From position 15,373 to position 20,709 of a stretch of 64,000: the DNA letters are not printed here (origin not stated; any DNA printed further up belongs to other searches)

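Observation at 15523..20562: Mosaic 1679-aa scaffoldin-like protein built almost entirely of repeats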

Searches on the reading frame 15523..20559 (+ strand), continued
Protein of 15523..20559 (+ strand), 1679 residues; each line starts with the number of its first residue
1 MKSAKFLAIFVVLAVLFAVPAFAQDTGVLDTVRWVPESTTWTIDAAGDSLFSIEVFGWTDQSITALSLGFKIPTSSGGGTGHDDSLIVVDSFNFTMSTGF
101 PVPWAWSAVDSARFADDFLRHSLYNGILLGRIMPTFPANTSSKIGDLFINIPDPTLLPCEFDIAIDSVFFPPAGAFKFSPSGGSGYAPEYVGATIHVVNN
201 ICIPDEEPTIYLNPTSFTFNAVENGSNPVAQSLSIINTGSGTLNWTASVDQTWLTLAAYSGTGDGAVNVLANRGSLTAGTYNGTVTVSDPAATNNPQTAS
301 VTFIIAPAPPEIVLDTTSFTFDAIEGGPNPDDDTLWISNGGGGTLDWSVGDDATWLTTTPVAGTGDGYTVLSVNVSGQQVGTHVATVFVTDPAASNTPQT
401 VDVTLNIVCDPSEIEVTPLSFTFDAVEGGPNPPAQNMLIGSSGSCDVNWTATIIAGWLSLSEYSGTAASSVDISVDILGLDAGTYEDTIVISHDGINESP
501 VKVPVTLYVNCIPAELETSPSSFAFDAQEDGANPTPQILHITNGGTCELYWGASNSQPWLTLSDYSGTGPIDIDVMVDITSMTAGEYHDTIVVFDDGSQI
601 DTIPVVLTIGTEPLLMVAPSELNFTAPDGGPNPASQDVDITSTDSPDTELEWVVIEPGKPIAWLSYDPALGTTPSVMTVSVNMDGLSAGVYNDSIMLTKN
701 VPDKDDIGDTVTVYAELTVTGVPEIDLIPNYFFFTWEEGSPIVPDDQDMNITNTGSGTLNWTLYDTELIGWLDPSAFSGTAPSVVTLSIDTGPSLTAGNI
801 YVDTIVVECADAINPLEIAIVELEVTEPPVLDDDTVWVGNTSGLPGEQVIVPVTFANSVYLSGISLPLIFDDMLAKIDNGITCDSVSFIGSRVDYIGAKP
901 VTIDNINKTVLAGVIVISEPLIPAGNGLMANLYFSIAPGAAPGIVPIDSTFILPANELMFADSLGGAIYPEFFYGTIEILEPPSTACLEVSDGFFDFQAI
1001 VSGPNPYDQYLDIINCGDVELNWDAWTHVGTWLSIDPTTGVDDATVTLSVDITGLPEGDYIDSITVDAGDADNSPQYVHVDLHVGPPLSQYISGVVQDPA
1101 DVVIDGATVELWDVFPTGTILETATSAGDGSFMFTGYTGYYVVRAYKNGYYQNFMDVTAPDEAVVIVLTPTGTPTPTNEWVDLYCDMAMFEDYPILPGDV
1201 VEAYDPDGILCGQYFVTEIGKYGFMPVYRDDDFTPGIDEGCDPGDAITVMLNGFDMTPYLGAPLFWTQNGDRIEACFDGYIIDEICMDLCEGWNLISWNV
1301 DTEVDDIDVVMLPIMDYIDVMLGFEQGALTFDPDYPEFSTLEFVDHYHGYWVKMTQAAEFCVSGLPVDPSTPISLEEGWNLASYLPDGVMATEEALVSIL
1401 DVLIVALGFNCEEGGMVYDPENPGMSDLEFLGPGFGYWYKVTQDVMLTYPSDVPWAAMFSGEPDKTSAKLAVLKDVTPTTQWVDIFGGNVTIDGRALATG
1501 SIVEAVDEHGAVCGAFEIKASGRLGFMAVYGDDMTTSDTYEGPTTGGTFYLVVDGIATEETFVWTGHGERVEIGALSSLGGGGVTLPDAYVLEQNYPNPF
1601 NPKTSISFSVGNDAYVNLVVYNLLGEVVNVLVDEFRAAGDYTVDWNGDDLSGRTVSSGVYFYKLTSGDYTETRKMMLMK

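Call 11: find_homologous_proteins(query=window:15523-20559:+)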
Query window:15523-20559:+ (1679 aa): 510 proteins with E <= 0.001 among 8000 candidates; the best 120 are listed.
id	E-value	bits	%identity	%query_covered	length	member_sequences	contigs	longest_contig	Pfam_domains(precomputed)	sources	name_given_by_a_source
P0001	0.0e+0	3831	100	100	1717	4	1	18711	PF19190.7,PF18962.8,PF13620.13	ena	-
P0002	0.0e+0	2047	55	88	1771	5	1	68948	PF19190.7,PF22076.3,PF18962.8,PF13004.14,PF13860.13,PF13620.13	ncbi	ncbi:MAG: T9SS type A sorting domain-containing protein [Candidatus Zixiibacteriota bacterium]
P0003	0.0e+0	1952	51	89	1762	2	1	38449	PF19190.7,PF22352.3,PF22076.3,PF18962.8,PF13004.14,PF13860.13,PF24291.2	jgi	jgi:hypothetical protein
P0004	0.0e+0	1944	52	88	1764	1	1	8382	PF19190.7,PF26580.1,PF22352.3,PF24816.3,PF22076.3,PF18962.8,PF13004.14,PF13860.13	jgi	jgi:hypothetical protein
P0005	0.0e+0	1690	53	65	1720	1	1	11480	PF19190.7,PF22076.3,PF18962.8,PF13004.14,PF13860.13,PF13620.13,PF22544.3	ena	-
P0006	0.0e+0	1431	42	57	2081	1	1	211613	PF19190.7,PF13715.13,PF22076.3,PF18962.8,PF13004.14,PF13860.13,PF13620.13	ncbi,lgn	-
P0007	0.0e+0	1308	42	88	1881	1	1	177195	PF19190.7,PF22352.3,PF22076.3,PF18962.8,PF13004.14,PF13860.13,PF14344.13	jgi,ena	-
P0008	0.0e+0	1303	41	57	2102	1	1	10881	PF19190.7,PF13715.13,PF22076.3,PF18962.8,PF13004.14,PF13860.13,PF13620.13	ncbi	-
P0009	0.0e+0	1299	42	57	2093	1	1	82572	PF19190.7,PF22076.3,PF18962.8,PF13004.14,PF13860.13,PF13620.13,PF22544.3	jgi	jgi:Carboxypeptidase regulatory-like domain/Viral BACON domain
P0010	0.0e+0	1263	39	38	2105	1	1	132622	PF22065.3,PF21310.4,PF24507.2,PF22544.3,PF16967.12,PF19190.7,PF22352.3,PF19543.6,PF22076.3,PF00635.33,PF13004.14,PF24291.2,PF12371.15,PF21223.4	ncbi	-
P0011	0.0e+0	1187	40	52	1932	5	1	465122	PF19190.7,PF22076.3,PF13004.14,PF13620.13,PF22904.4,PF22544.3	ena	-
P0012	0.0e+0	1186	38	38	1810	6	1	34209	PF19190.7,PF09244.18,PF22076.3,PF13004.14,PF17766.8,PF22854.3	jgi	jgi:dUTPase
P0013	0.0e+0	1013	36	63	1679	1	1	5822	PF19190.7,PF22076.3,PF00963.25,PF13860.13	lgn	-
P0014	3.4e-290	984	31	54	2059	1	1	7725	PF19190.7,PF22076.3,PF13860.13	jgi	jgi:hypothetical protein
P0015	1.2e-288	979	37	53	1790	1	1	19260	PF19190.7,PF22076.3,PF00963.25,PF18962.8,PF13004.14,PF13860.13,PF22544.3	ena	-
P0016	3.7e-286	971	35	53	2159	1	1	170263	PF19190.7,PF22076.3,PF18962.8,PF13004.14,PF13860.13,PF24291.2,PF22544.3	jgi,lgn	jgi:hypothetical protein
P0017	6.4e-268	911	42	57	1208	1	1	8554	PF19190.7,PF13585.13,PF18962.8,PF13004.14,PF13860.13,PF13620.13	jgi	jgi:hypothetical protein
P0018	3.3e-259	882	31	54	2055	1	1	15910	PF19190.7,PF22076.3,PF13860.13,PF24291.2,PF22544.3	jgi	jgi:hypothetical protein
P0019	3.4e-259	882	36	53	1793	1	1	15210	PF19190.7,PF00963.25,PF18962.8,PF13004.14,PF13860.13,PF22544.3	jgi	-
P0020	3.1e-250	852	33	52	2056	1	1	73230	PF19190.7,PF22076.3,PF18962.8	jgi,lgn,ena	-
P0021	1.8e-248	846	33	53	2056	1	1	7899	PF19190.7,PF22076.3,PF18962.8,PF13860.13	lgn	-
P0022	4.5e-215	735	36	53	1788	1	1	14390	PF19190.7,PF22076.3,PF00963.25,PF18962.8,PF13004.14,PF13860.13,PF13620.13,PF17210.10,PF22544.3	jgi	-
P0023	2.1e-213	730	38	52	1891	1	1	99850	PF19190.7,PF24816.3,PF22076.3,PF00963.25,PF13004.14,PF13860.13,PF17210.10,PF22544.3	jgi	-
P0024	2.9e-207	710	37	37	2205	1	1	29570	PF01839.30,PF19190.7,PF22076.3,PF13517.13,PF18962.8,PF13860.13,PF24291.2,PF22854.3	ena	-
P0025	3.0e-205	703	36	53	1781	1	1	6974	PF19190.7,PF22076.3,PF00963.25,PF18962.8,PF13004.14,PF13860.13,PF22544.3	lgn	-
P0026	2.2e-200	687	36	63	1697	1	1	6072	PF19190.7,PF22076.3,PF00963.25,PF18962.8,PF13004.14,PF13860.13,PF22544.3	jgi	jgi:hypothetical protein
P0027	2.3e-199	683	36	53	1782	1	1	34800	PF19190.7,PF00963.25,PF18962.8,PF13004.14,PF13860.13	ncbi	-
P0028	2.1e-197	677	35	52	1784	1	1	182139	PF19190.7,PF22352.3,PF22076.3,PF00963.25,PF18962.8,PF13004.14,PF13860.13,PF13620.13,PF22904.4,PF17210.10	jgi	jgi:hypothetical protein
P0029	1.2e-184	635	34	43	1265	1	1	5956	PF19190.7,PF22076.3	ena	-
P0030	3.3e-181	623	40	54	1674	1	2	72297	PF19190.7,PF22076.3,PF00963.25,PF18962.8,PF13004.14,PF13860.13,PF22904.4,PF22544.3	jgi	-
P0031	4.1e-179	616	34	40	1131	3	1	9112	PF19190.7,PF18984.6,PF22352.3,PF24816.3,PF19410.6,PF22076.3,PF13004.14,PF21310.4,PF24291.2,PF22544.3,PF21223.4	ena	-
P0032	6.7e-171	589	37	55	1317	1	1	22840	PF19190.7,PF22076.3,PF13004.14,PF22544.3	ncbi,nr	ncbi:MAG: choice-of-anchor D domain-containing protein, partial [candidate division Zixibacteria bac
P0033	6.2e-169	582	30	38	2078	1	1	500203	PF07495.20,PF13750.13,PF27154.1,PF23861.2,PF19190.7,PF22352.3,PF22076.3,PF18962.8,PF13004.14,PF10029.16,PF23660.2,PF22744.3,PF21223.4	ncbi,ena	-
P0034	7.0e-167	576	32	39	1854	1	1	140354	PF19190.7,PF13229.13,PF22076.3,PF12819.14,PF13004.14,PF11721.15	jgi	jgi:Malectin domain/Viral BACON domain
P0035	2.4e-165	571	32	54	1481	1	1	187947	PF19190.7,PF22076.3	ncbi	ncbi:MAG: BACON domain-containing carbohydrate-binding protein, partial [Bryobacteraceae bacterium]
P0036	2.5e-163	564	37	38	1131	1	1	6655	PF19190.7,PF22352.3,PF19410.6,PF22076.3,PF18962.8,PF21310.4,PF22544.3,PF21223.4,PF16967.12,PF04234.19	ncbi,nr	ncbi:MAG: choice-of-anchor D domain-containing protein, partial [Planctomycetes bacterium]|nr:choice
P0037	5.1e-161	556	38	39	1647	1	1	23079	PF19190.7,PF22076.3,PF18962.8,PF13004.14,PF13860.13,PF22904.4,PF22544.3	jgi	-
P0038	7.0e-160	552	31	38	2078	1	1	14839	PF19190.7,PF22076.3,PF13004.14,PF21223.4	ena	-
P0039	3.0e-159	550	38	30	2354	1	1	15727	PF19190.7,PF11721.15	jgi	jgi:hypothetical protein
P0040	4.7e-157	543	35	37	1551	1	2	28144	PF23769.2,PF23586.3,PF25048.2,PF23342.2,PF23411.2,PF21310.4,PF22544.3,PF19190.7,PF23393.3,PF23609.2,PF24797.2,PF20426.5,PF25460.2,PF25178.1,PF23775.2,PF25173.2,PF23383.2,PF25171.2,PF12894.14,PF24780.2,PF16755.12,PF25172.2,PF24782.3,PF08662.18,PF13004.14,PF25047.1,PF26550.2,PF23756.2,PF23098.2,PF2516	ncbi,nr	ncbi:MAG: hypothetical protein HYR55_14275 [Acidobacteria bacterium]|nr:hypothetical protein [Acidob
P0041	2.3e-155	538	41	30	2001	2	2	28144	PF23769.2,PF23586.3,PF17005.12,PF25048.2,PF23342.2,PF23411.2,PF02239.23,PF10584.15,PF23770.2,PF19190.7,PF23393.3,PF23609.2,PF24797.2,PF20426.5,PF08553.17,PF25460.2,PF25178.1,PF23775.2,PF25173.2,PF23383.2,PF25171.2,PF12894.14,PF24780.2,PF16755.12,PF23761.2,PF25172.2,PF24782.3,PF08662.18,PF13004.14,PF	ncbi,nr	ncbi:MAG: hypothetical protein HYR55_14270 [Acidobacteria bacterium]|nr:hypothetical protein [Acidob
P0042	8.4e-153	529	30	53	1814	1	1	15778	PF19190.7,PF00754.32,PF19543.6,PF22076.3,PF22633.4,PF00635.33,PF21310.4,PF22544.3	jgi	-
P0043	1.9e-151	525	39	24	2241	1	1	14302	PF19190.7,PF13004.14,PF11721.15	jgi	jgi:hypothetical protein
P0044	6.1e-146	506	34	37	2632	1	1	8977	PF22073.3,PF19190.7,PF02369.23,PF22076.3,PF13004.14,PF13860.13,PF18565.8,PF26198.1,PF09134.17,PF16967.12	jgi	jgi:hypothetical protein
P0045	1.8e-142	495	35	37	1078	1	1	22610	PF19190.7,PF09244.18,PF22076.3,PF26272.1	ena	-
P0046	4.2e-141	490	31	38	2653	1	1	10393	PF19190.7,PF13004.14,PF21223.4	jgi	jgi:uncharacterized protein (TIGR03437 family)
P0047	4.1e-138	480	30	35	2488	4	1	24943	PF18984.6,PF11797.15,PF12690.14,PF25249.1,PF14524.13,PF21310.4,PF17570.8,PF22067.3,PF24507.2,PF22544.3,PF23755.2,PF19190.7,PF15780.12,PF22076.3,PF00635.33,PF13004.14,PF14874.13,PF24053.2,PF20251.5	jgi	-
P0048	4.3e-134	467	38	48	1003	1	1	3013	PF19190.7,PF22076.3,PF13004.14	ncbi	ncbi:MAG: hypothetical protein ACFFES_18340, partial [Candidatus Thorarchaeota archaeon]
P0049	5.1e-133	463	34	29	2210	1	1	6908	PF19190.7,PF22352.3,PF00801.27,PF06439.19,PF22076.3,PF13385.14,PF02973.23,PF02210.32,PF07995.18,PF18911.7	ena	-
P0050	8.6e-132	459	36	39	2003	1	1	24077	PF19190.7,PF06439.19,PF22076.3,PF13517.13,PF13860.13,PF24291.2,PF22854.3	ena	-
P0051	5.7e-128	447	30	37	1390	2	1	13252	PF07610.18,PF13750.13,PF01161.26,PF22544.3,PF23861.2,PF23912.2,PF16967.12,PF19190.7,PF22076.3,PF13004.14,PF16405.11,PF19077.7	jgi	-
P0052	3.4e-127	444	34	35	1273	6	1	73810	PF19190.7,PF22076.3,PF13004.14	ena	-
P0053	8.2e-125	436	30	54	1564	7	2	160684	PF19190.7,PF22076.3,PF21310.4,PF22067.3,PF24507.2,PF22544.3,PF21223.4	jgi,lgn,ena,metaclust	metaclust:\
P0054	6.4e-123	430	37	36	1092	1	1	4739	PF19190.7,PF01551.30,PF22076.3,PF13004.14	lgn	-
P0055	1.1e-122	429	33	32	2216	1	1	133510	PF19190.7,PF22352.3,PF00801.27,PF22076.3,PF13385.14,PF13004.14,PF07995.18,PF18911.7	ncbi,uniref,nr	ncbi:PQQ-dependent sugar dehydrogenase [Solirubrobacter phytolaccae]|uniref:PQQ-dependent sugar dehy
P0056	1.8e-121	425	31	40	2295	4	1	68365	PF19190.7,PF22076.3,PF13004.14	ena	-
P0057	8.0e-120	420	33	38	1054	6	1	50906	PF14524.13,PF21310.4,PF22067.3,PF22544.3,PF03168.20,PF23755.2,PF19190.7,PF24816.3,PF22076.3,PF24798.3,PF00635.33,PF07705.18,PF12371.15,PF14714.12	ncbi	-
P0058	1.3e-119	419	31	38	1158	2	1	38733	PF19190.7,PF06439.19,PF22076.3,PF13385.14,PF13004.14,PF02973.23,PF21223.4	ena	-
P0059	1.2e-115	406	38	29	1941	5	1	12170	PF19190.7,PF22494.4,PF10282.16,PF25174.2,PF25778.2,PF21783.3,PF02239.23,PF06739.18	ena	-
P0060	1.9e-115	405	36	35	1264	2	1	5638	PF19190.7,PF21310.4,PF22544.3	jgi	-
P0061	3.8e-115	404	37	35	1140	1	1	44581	PF19190.7,PF22352.3,PF22076.3,PF21310.4,PF24291.2,PF22544.3,PF16967.12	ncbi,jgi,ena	-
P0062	6.6e-115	403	28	35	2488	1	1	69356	PF18984.6,PF07610.18,PF12690.14,PF25249.1,PF14524.13,PF21310.4,PF17570.8,PF22067.3,PF22544.3,PF23755.2,PF19190.7,PF22076.3,PF00635.33,PF13004.14,PF14874.13,PF24053.2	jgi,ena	-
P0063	3.8e-114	401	44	27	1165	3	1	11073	PF19190.7,PF22076.3,PF00963.25,PF18962.8,PF13004.14,PF22544.3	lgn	-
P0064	2.7e-112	395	33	36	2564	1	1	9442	PF19190.7,PF22352.3,PF19543.6,PF22076.3,PF18962.8,PF07705.18,PF07811.18,PF22544.3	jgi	jgi:hypothetical protein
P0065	5.3e-112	394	32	30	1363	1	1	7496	PF19190.7,PF22076.3,PF00963.25,PF13004.14,PF13860.13,PF13620.13,PF22904.4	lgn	-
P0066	7.3e-112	393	33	38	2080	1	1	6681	PF19190.7,PF22076.3,PF24291.2,PF22544.3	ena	-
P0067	3.2e-111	391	41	17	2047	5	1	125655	PF19190.7,PF11721.15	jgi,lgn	jgi:hypothetical protein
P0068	1.2e-110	389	33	29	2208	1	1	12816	PF19190.7,PF22352.3,PF00801.27,PF06439.19,PF22076.3,PF13385.14,PF02210.32,PF07995.18,PF18911.7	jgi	jgi:glucose/arabinose dehydrogenase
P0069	2.7e-110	388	35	24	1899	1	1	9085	PF19190.7,PF00801.27,PF06439.19,PF22076.3,PF13385.14,PF13004.14,PF02973.23,PF07995.18,PF18911.7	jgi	-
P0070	7.2e-110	387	30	47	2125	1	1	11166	PF19190.7,PF22076.3,PF18962.8,PF13004.14,PF13860.13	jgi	jgi:hypothetical protein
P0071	4.2e-109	384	35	37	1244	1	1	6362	PF19190.7,PF22076.3,PF00635.33,PF21310.4,PF22544.3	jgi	jgi:uncharacterized protein (TIGR03382 family)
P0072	7.3e-109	383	29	38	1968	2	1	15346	PF07610.18,PF23643.2,PF21310.4,PF22067.3,PF24507.2,PF22544.3,PF22073.3,PF11614.15,PF19190.7,PF22076.3,PF00635.33,PF24291.2,PF20251.5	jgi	jgi:hypothetical protein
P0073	4.1e-107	378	29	52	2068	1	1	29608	PF19190.7,PF22076.3,PF22544.3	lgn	-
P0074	4.5e-107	377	41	20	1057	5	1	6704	PF19190.7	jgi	-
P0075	9.2e-106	373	37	18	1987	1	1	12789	PF19190.7,PF22352.3,PF00801.27,PF22076.3,PF13385.14,PF02973.23,PF07995.18,PF18911.7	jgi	jgi:glucose/arabinose dehydrogenase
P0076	1.2e-105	373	29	35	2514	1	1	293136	PF19190.7,PF13004.14,PF21223.4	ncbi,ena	-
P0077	1.4e-105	372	35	37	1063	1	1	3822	PF19190.7,PF22076.3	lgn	-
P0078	2.0e-105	372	36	24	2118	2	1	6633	PF19190.7,PF22352.3,PF06439.19,PF22076.3,PF13385.14,PF13004.14,PF02210.32,PF07995.18,PF18911.7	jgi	jgi:PKD repeat protein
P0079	4.1e-104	368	35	31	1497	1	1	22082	PF19190.7,PF22076.3,PF22544.3,PF21223.4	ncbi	-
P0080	3.9e-103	364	36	25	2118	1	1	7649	PF19190.7,PF06439.19,PF22076.3,PF13385.14,PF02973.23,PF02210.32,PF07995.18,PF18911.7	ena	-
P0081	3.8e-102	361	30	37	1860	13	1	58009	PF19190.7,PF22076.3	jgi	jgi:uncharacterized protein (TIGR03437 family)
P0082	1.6e-101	359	42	12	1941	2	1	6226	PF19190.7,PF13385.14,PF11721.15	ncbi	ncbi:MAG: LamG-like jellyroll fold domain-containing protein [Bryobacteraceae bacterium]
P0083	7.2e-98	347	36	31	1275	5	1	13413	PF19190.7,PF22352.3,PF05345.19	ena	-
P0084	7.4e-98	347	36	19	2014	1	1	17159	PF19190.7,PF22352.3,PF22076.3,PF13385.14,PF13004.14,PF02210.32,PF07995.18,PF18911.7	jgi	jgi:glucose/arabinose dehydrogenase/PKD repeat protein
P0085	1.1e-97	346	45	18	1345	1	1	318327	PF19190.7,PF01522.27,PF22076.3,PF26272.1,PF10102.15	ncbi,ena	-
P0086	1.2e-97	346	37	23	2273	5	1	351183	PF19190.7,PF13313.12,PF25059.2,PF22076.3,PF17957.8,PF13385.14,PF13004.14,PF20254.4,PF00041.28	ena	-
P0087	2.1e-97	345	38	30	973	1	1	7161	PF19190.7,PF22076.3,PF18998.7,PF24291.2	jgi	jgi:hypothetical protein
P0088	8.9e-97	343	30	36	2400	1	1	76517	PF07610.18,PF21310.4,PF17570.8,PF22067.3,PF24507.2,PF22544.3,PF23755.2,PF19190.7,PF22076.3,PF14258.13,PF00635.33,PF13004.14,PF14874.13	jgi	jgi:hypothetical protein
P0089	4.5e-96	341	40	12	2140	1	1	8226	PF19190.7,PF22076.3,PF13004.14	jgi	jgi:hypothetical protein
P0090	6.5e-96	340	31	32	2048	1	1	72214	PF19190.7,PF13004.14,PF21223.4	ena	-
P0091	4.7e-95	338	37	18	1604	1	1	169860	PF19190.7,PF22352.3,PF00801.27,PF22076.3,PF13385.14,PF02973.23,PF18911.7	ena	-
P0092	2.7e-91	325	34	25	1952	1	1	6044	PF19190.7,PF22352.3,PF13385.14,PF22842.4,PF17161.11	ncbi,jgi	ncbi:MAG: BACON domain-containing protein [Planctomycetota bacterium]|jgi:hypothetical protein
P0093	2.8e-91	325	35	25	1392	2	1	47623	PF19190.7,PF17963.8,PF19410.6,PF01522.27,PF22076.3,PF13385.14,PF25248.1,PF24291.2,PF19077.7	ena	-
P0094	4.8e-91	324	45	12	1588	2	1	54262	PF19190.7,PF00932.26,PF22076.3,PF22544.3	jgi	jgi:beta-lactamase superfamily II metal-dependent hydrolase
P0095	3.5e-89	318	28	45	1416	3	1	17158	PF19190.7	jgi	jgi:uncharacterized protein (TIGR03437 family)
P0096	5.7e-89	317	36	24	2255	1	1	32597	PF19190.7,PF13313.12,PF25059.2,PF22076.3,PF17957.8,PF13385.14,PF13004.14,PF20254.4,PF00041.28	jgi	jgi:hypothetical protein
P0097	7.7e-88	314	38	19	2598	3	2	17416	PF19190.7,PF13229.13,PF22352.3,PF22842.4,PF22544.3,PF17161.11,PF05048.20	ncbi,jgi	ncbi:MAG: right-handed parallel beta-helix repeat-containing protein [Planctomycetota bacterium]|jgi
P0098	8.1e-88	314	35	36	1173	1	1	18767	PF19190.7,PF19543.6,PF22076.3,PF13004.14,PF21223.4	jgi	jgi:large repetitive protein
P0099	6.0e-87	311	37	37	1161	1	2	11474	PF19190.7,PF01551.30,PF22076.3,PF21310.4,PF22544.3,PF22854.3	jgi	jgi:murein DD-endopeptidase MepM/ murein hydrolase activator NlpD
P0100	3.0e-85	305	34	33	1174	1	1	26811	PF19190.7,PF22076.3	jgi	jgi:hypothetical protein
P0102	5.0e-84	301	33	30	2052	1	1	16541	PF19190.7,PF13385.14,PF02210.32,PF11721.15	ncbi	-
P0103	3.0e-82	295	34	24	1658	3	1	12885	PF19190.7,PF22352.3,PF22076.3,PF13385.14,PF07995.18,PF18911.7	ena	-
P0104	4.4e-82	295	38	19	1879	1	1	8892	PF19190.7,PF13313.12,PF22352.3,PF00801.27,PF22076.3,PF23500.2,PF13385.14,PF13004.14,PF07995.18,PF18911.7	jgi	jgi:glucose/arabinose dehydrogenase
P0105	5.1e-82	294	35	29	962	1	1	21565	PF19190.7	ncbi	-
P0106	9.6e-82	293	27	51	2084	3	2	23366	PF19190.7,PF22076.3,PF13004.14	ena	-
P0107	1.6e-81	293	27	52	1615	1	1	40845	PF19190.7,PF15780.12,PF22076.3,PF25249.1,PF00635.33,PF21310.4,PF22067.3,PF24507.2,PF22544.3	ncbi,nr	ncbi:MAG TPA: hypothetical protein VNM14_20790 [Planctomycetota bacterium]|nr:hypothetical protein [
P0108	2.2e-81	292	36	29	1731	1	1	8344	PF19190.7,PF22352.3,PF00801.27,PF22076.3,PF13385.14,PF13004.14,PF20254.4,PF18911.7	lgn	-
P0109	2.6e-81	292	49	13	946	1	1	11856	PF19190.7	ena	-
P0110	5.0e-81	291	31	38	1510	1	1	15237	PF23755.2,PF19190.7,PF02369.23,PF22076.3,PF21310.4,PF26198.1,PF16967.12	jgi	jgi:hypothetical protein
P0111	1.7e-80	289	31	34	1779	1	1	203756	PF19190.7,PF16640.12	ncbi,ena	-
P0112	2.4e-80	289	31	37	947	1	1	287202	PF19190.7,PF22076.3,PF00041.28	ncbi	-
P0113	5.2e-79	284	37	29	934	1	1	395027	PF19190.7,PF22076.3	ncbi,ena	-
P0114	2.4e-78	282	29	36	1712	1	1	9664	PF19190.7,PF22076.3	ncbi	ncbi:MAG TPA: hypothetical protein VIX19_11345 [Terriglobales bacterium]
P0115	2.7e-78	282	30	32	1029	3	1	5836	PF19190.7,PF00112.30,PF22076.3,PF24291.2,PF22544.3,PF23861.2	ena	-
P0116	1.0e-77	280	31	37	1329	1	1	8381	PF19190.7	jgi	jgi:uncharacterized protein (TIGR03437 family)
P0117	1.1e-77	280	35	29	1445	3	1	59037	PF19190.7,PF00754.32,PF22076.3,PF22633.4,PF13004.14,PF21310.4,PF22067.3,PF22544.3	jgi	jgi:hypothetical protein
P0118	1.1e-77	280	37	29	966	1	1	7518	PF19190.7,PF22076.3,PF13004.14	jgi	jgi:uncharacterized protein (TIGR03437 family)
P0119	5.4e-77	278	34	37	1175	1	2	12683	PF19190.7,PF01551.30,PF22076.3,PF25788.3,PF21310.4,PF22544.3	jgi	jgi:murein DD-endopeptidase MepM/ murein hydrolase activator NlpD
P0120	6.5e-77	277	31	39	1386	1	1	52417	PF11797.15,PF07610.18,PF25249.1,PF21310.4,PF22544.3,PF22073.3,PF11614.15,PF19190.7,PF22352.3,PF24816.3,PF15780.12,PF22076.3,PF00635.33,PF24291.2,PF12371.15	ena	-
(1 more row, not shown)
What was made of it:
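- Closest known: Multi-BACON T9SS surface proteins of Bacteroidota and crAss-like phage BACON proteins. Same: They share tandem BACON-type Ig repeats, and many homologues are annotated 'BACON domain-containing' or 'T9SS type A sorting domain-containing' (call 11).
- Closest known: Multi-BACON T9SS surface proteins of Bacteroidota and crAss-like phage BACON proteins. Different: Most carry catalytic or lectin domains (PQQ dehydrogenase, LamG, malectin, peptidase M23; call 11) rather than cohesins and the cassette.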
